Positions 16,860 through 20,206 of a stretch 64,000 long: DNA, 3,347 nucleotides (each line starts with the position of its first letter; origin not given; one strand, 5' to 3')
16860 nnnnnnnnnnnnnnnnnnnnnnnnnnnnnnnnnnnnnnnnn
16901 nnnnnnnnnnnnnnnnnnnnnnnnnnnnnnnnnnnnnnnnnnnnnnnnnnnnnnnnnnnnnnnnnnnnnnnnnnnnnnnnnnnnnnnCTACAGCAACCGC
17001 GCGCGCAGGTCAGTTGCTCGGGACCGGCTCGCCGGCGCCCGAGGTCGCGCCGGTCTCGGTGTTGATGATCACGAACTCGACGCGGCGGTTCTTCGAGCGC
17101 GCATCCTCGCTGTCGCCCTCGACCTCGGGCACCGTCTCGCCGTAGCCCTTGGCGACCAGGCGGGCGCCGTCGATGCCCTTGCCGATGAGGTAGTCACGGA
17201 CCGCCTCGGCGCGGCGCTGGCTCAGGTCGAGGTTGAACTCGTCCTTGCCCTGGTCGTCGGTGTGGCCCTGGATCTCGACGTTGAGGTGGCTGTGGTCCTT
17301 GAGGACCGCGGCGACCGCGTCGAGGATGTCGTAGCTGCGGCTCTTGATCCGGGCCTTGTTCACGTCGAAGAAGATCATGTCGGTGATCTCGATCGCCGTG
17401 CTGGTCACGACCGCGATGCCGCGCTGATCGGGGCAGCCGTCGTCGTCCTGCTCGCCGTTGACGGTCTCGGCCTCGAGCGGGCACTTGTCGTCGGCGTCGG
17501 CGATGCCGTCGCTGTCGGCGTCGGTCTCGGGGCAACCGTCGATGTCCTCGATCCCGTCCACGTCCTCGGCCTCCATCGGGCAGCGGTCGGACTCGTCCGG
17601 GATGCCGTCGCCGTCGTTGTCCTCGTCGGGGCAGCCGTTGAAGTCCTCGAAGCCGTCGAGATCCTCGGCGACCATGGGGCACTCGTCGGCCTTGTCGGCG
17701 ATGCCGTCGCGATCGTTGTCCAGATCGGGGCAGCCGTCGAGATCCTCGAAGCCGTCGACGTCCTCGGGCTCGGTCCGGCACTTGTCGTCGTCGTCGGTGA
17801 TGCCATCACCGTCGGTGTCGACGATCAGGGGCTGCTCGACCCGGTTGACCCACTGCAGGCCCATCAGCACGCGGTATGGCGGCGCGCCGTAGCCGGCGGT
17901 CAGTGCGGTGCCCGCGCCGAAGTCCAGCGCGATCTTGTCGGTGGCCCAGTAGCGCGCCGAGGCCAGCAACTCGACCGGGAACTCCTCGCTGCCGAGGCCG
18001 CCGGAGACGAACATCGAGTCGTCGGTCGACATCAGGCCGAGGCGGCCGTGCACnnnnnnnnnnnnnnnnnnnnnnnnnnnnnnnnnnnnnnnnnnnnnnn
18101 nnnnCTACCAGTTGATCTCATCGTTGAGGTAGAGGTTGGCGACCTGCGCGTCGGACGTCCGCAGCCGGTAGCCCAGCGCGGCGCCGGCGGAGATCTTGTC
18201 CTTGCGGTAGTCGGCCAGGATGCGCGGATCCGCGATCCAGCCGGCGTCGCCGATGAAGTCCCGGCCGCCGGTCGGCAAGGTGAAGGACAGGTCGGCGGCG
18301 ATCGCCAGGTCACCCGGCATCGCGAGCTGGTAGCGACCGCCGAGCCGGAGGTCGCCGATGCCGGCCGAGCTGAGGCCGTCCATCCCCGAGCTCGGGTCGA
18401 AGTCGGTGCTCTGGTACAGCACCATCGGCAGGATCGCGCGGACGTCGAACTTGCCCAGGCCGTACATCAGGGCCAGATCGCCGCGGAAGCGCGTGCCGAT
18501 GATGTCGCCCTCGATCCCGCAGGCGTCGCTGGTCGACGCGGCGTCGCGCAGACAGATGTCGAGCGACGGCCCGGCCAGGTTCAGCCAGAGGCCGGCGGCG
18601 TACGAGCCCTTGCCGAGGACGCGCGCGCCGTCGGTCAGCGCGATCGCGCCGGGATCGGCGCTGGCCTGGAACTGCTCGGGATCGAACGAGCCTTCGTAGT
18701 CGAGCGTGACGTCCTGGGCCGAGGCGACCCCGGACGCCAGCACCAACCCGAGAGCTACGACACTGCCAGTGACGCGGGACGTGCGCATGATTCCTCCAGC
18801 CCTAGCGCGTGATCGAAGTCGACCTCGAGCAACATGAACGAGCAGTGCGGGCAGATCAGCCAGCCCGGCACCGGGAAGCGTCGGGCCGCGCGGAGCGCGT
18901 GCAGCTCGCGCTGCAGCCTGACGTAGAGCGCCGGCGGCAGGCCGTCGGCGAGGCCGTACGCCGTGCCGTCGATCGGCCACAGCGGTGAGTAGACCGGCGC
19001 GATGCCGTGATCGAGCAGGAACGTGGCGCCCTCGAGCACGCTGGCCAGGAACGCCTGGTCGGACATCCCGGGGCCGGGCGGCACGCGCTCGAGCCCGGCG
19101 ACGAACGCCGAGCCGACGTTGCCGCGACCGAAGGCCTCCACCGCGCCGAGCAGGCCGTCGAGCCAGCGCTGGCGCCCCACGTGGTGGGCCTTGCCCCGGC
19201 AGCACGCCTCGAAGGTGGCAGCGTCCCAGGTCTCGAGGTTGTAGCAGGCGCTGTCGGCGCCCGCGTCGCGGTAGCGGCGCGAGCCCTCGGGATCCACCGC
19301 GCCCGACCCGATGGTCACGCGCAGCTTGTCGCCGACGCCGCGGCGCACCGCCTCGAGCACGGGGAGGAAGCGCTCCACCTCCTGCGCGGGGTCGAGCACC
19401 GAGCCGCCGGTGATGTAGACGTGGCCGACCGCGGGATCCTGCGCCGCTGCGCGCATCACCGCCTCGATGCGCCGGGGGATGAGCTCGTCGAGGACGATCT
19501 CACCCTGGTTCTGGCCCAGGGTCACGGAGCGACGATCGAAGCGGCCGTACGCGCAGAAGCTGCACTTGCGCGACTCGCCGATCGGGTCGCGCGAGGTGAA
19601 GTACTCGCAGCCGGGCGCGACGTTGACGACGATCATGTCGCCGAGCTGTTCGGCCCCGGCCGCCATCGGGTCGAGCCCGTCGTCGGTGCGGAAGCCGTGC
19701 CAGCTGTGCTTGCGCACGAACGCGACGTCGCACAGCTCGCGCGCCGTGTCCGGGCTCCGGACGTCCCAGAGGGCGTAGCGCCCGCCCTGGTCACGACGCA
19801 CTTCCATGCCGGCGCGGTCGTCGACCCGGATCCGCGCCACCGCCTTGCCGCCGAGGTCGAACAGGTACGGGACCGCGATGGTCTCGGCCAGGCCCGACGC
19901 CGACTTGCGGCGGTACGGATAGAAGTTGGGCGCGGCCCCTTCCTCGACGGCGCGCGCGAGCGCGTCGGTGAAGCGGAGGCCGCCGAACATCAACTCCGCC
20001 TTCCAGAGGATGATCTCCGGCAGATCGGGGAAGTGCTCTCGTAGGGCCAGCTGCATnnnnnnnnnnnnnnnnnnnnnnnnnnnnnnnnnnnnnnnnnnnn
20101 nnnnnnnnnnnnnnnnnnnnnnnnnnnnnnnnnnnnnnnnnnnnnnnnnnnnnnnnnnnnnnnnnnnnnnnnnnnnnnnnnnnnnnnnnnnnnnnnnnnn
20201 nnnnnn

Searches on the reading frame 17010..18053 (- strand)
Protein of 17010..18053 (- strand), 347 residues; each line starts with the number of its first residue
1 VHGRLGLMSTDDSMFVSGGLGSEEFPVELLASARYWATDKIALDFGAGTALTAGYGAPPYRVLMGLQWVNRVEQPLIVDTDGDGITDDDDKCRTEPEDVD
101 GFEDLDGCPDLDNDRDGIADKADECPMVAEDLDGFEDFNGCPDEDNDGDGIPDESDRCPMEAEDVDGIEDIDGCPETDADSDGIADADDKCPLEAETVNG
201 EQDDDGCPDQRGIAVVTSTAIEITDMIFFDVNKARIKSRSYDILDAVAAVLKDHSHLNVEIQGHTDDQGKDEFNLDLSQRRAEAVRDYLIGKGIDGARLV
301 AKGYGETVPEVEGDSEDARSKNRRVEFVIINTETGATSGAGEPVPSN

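Call 7: search_protein_families(library=pfam, proteins=[window:17010-18053:-], max_evalue=0.01)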
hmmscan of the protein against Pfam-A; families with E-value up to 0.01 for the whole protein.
window:17010-18053:- (347 aa): 3 families
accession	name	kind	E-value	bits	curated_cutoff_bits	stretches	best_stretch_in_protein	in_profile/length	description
PF00691.25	OmpA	-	4.1e-23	82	27.2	1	228-323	1-98/98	OmpA family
PF02412.23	TSP_3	-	8.6e-09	35.4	25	1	141-163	12-33/36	Thrombospondin type 3 repeat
PF05359.17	DUF748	-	0.00025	19.6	50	0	225-268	879-922/1037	Domain of Unknown Function (DUF748)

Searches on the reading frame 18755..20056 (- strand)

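Call 7: search_protein_families(library=pfam, proteins=[window:18755-20056:-], max_evalue=0.01)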
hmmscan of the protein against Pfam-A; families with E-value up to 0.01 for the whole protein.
window:18755-20056:- (433 aa): 1 family
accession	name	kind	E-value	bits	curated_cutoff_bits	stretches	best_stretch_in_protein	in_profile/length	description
PF04055.27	Radical_SAM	-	3.5e-08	34.2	29.5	1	163-287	9-122/166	Radical SAM superfamily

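Call 10: search_protein_families(library=ncbifam, proteins=[window:18755-20056:-], max_evalue=0.1)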
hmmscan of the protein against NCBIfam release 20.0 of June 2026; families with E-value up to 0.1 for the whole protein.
window:18755-20056:- (433 aa): 2 families
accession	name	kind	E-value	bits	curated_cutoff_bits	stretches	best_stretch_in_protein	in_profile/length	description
NF045502.1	variant_rSAM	domain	1.2e-42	146.2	125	1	15-367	4-333/357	radical SAM protein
TIGR04043.1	rSAM_MSMEG_0568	hypoth_equivalog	9.8e-10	37.9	303.7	1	106-370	71-308/354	MSMEG_0568 family radical SAM protein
